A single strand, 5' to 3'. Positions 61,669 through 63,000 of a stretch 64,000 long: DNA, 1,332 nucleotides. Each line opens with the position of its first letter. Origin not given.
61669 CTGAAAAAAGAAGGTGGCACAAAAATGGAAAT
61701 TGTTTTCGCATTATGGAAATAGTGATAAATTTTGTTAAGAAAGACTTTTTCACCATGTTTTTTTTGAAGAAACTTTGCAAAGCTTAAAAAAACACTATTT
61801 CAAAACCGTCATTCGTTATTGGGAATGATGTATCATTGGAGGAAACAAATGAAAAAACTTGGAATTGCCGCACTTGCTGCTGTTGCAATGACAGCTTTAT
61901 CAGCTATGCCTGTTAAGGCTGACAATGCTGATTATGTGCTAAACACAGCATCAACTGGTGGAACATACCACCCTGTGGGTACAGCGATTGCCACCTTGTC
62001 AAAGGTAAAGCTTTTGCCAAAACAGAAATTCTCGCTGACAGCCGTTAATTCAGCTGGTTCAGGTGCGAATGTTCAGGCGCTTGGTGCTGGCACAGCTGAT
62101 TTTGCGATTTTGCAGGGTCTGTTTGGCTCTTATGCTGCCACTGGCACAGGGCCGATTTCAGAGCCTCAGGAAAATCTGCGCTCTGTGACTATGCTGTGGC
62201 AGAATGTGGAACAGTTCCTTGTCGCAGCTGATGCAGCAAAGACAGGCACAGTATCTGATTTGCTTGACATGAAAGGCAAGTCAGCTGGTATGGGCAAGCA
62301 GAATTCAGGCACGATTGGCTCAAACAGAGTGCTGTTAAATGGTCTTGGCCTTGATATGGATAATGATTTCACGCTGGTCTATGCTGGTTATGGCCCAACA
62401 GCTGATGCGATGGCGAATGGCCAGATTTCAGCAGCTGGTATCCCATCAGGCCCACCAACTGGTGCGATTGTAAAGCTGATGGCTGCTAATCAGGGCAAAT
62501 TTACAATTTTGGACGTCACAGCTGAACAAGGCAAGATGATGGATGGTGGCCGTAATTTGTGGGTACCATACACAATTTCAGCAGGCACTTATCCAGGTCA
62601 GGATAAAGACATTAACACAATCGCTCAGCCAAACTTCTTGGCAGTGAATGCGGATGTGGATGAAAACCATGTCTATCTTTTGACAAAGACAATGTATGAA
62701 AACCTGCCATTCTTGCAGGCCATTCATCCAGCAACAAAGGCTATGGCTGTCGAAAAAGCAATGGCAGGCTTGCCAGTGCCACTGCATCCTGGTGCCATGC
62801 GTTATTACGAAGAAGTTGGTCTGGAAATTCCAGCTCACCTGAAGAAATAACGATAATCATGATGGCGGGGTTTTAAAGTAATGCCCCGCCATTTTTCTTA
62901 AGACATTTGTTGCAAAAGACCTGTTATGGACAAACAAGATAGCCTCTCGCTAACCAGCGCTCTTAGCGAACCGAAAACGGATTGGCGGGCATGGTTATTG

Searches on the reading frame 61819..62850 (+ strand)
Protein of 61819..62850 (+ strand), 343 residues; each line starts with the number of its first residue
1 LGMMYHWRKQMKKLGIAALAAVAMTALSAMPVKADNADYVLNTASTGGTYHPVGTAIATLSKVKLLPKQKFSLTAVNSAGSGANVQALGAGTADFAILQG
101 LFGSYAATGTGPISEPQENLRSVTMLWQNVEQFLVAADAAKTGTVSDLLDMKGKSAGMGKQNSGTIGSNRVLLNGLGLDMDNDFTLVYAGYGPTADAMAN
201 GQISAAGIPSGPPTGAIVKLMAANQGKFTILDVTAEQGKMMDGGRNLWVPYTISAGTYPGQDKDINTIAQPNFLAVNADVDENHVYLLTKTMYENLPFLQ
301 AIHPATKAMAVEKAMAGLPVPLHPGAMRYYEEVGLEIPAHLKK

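Call 58: search_protein_families(library=pfam, max_evalue=1e-10, proteins=[window:61819-62850:+])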
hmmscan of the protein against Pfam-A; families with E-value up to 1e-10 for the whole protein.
window:61819-62850:+ (343 aa): 1 family
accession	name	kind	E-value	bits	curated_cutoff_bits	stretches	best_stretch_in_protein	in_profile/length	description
PF16868.10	NMT1_3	-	1.8e-97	326.9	27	1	42-334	2-289/289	NMT1-like family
